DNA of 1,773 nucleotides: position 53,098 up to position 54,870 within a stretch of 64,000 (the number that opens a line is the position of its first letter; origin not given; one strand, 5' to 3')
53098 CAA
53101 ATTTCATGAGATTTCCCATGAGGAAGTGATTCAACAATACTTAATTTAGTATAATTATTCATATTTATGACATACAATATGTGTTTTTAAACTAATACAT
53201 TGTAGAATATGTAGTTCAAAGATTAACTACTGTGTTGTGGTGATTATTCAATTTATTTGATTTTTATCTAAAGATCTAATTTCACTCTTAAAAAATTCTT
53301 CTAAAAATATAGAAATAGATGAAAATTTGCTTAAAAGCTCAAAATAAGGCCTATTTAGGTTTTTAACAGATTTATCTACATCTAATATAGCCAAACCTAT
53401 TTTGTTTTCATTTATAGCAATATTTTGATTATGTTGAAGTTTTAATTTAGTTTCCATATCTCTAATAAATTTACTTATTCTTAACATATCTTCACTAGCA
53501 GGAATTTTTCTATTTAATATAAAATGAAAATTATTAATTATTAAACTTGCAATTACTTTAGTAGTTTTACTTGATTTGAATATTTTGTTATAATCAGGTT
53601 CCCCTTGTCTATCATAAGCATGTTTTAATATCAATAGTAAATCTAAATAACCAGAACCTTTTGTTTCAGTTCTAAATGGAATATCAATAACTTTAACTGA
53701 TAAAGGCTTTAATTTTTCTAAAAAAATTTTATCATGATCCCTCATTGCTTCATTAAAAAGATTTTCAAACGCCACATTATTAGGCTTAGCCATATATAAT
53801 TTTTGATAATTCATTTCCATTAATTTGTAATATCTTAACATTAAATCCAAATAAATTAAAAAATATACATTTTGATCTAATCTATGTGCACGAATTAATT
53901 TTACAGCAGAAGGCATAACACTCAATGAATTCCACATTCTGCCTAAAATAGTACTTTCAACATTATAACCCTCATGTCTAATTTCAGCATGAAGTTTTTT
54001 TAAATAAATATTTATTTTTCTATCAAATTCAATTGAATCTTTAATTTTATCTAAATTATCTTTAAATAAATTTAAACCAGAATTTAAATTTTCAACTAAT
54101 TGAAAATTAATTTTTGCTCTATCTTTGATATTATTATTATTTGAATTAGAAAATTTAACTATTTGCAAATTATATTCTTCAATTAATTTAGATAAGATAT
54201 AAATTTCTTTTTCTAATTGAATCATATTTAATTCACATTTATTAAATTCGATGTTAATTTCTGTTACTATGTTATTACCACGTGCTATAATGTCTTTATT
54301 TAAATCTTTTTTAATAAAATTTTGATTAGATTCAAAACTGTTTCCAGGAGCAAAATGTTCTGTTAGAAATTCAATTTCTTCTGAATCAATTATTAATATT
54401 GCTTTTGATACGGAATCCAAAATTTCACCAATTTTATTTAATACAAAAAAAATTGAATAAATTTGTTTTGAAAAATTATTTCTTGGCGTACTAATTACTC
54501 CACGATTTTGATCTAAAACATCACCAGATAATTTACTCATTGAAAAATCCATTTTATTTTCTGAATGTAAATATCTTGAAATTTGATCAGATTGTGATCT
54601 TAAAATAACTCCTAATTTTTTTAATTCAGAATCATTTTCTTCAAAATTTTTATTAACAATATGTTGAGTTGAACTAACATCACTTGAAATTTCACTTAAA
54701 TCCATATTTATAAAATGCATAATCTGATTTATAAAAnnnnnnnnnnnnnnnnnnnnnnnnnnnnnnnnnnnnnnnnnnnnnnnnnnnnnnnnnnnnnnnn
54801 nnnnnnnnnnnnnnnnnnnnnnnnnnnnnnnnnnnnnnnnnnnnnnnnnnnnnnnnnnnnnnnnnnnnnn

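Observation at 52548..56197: Three consecutive uncharacterised proteins (209, 490, 486 aa) wedged between ribosomal protein L11 and the thermosome operon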

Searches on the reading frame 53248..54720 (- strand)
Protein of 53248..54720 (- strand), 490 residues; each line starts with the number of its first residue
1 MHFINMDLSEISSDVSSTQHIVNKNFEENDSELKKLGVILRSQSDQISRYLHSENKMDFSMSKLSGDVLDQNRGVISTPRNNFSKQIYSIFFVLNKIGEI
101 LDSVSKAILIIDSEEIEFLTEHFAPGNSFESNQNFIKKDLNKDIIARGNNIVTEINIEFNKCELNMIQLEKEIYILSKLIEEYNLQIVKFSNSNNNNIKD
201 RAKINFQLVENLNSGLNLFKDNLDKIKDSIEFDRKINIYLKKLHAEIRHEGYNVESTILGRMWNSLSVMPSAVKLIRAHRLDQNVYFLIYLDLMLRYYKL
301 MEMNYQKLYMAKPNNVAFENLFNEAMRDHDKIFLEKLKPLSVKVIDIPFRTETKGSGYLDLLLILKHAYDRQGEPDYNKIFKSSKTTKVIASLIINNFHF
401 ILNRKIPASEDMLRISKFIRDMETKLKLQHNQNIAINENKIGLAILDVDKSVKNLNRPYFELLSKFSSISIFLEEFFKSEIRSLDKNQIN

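Call 3: search_protein_families(library=pfam, proteins=[window:53248-54720:-], max_evalue=1)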
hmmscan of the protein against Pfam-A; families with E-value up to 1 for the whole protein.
window:53248-54720:- (490 aa): 1 family
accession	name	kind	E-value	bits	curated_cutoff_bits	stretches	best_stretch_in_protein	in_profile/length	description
PF17072.10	Spike_torovirin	-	0.59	8.5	35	1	138-195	1190-1253/1272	Torovirinae spike glycoprotein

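Call 4: search_protein_families(library=ncbifam, proteins=[window:53248-54720:-], max_evalue=1)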
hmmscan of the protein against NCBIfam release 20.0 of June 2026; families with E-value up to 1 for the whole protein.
window:53248-54720:- (490 aa): 0 families

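Call 5: search_protein_families(library=padloc, proteins=[window:53248-54720:-], max_evalue=1)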
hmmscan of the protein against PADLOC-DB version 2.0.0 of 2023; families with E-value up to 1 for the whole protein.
window:53248-54720:- (490 aa): 0 families

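Call 7: search_solved_structures(query=window:53248-54720:-, max_evalue=10)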
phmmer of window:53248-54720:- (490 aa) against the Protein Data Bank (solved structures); distinct sequences matched with E-value up to 10: 0.

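Call 9: search_protein_families(library=phrogs, proteins=[window:53248-54720:-], max_evalue=1)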
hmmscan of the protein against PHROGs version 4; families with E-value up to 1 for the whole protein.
window:53248-54720:- (490 aa): 1 family
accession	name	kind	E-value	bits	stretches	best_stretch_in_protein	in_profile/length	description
phrog_23736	-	unknown function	0.35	11.9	1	149-230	14-96/108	-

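Call 18: find_homologous_proteins(query=window:53248-54720:-, max_evalue=0.001)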
Query window:53248-54720:- (490 aa): 1 proteins with E <= 0.001 among 8000 candidates.
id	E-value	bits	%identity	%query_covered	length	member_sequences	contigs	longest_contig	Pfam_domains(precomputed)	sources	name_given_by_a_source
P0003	0.0e+0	1029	100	99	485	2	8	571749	-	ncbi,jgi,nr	ncbi:hypothetical protein HOK68_00205 [Candidatus Woesearchaeota archaeon]|nr:hypothetical protein [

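Call 24: find_encoding_contigs(protein=P0003, flank=10000, max_places=10)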
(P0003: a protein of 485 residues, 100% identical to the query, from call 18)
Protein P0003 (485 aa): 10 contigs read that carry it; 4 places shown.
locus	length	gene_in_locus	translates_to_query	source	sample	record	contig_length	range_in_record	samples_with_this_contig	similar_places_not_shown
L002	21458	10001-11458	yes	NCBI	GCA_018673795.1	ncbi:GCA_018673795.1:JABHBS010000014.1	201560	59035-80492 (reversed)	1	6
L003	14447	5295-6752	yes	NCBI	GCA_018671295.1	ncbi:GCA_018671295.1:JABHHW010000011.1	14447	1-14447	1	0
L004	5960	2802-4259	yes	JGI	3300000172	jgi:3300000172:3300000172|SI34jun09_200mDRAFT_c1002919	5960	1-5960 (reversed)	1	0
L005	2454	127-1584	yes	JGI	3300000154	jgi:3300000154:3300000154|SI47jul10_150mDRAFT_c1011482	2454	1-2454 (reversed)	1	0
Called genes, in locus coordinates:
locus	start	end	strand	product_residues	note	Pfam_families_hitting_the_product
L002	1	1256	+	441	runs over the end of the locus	-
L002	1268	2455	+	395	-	PF12704:MacB_PCD, PF02687:FtsX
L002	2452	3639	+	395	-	PF12704:MacB_PCD, PF02687:FtsX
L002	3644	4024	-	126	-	-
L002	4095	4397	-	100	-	-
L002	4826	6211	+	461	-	PF13662:Toprim_4, PF01751:Toprim (weak), PF13155:Toprim_2 (weak)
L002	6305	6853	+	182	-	PF00013:KH_1 (faint), PF21800:KH_KRR1_2nd, PF22891:KH_PNO1_2nd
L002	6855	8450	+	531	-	PF00118:Cpn60_TCP1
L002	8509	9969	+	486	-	-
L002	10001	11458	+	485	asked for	-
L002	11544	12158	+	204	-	-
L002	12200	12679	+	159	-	PF03946:Ribosomal_L11_N, PF00298:Ribosomal_L11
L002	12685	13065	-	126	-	PF02681:DUF212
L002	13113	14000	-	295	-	PF04414:tRNA_deacylase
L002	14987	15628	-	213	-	PF02223:Thymidylate_kin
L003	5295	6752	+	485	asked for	-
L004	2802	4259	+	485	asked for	-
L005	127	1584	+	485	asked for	-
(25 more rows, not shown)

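Call 30: find_related_loci(query=window:53248-54720:-, collection=viral_contigs, flank=10000)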
Query window:53248-54720:- (490 aa) in viral_contigs; peptide patterns used: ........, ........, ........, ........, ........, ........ (x = any residue, [..] = any of these).
4 stretches matched a pattern, but none encodes a relative of the query by tblastn (E <= 1e-3).

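Call 77: search_dna_similar(query=window:53248-54720:-, collection=phages, mode=protein, max_evalue=0.01, max_rows=10)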
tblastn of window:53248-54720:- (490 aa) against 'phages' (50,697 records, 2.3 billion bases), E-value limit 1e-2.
No match.
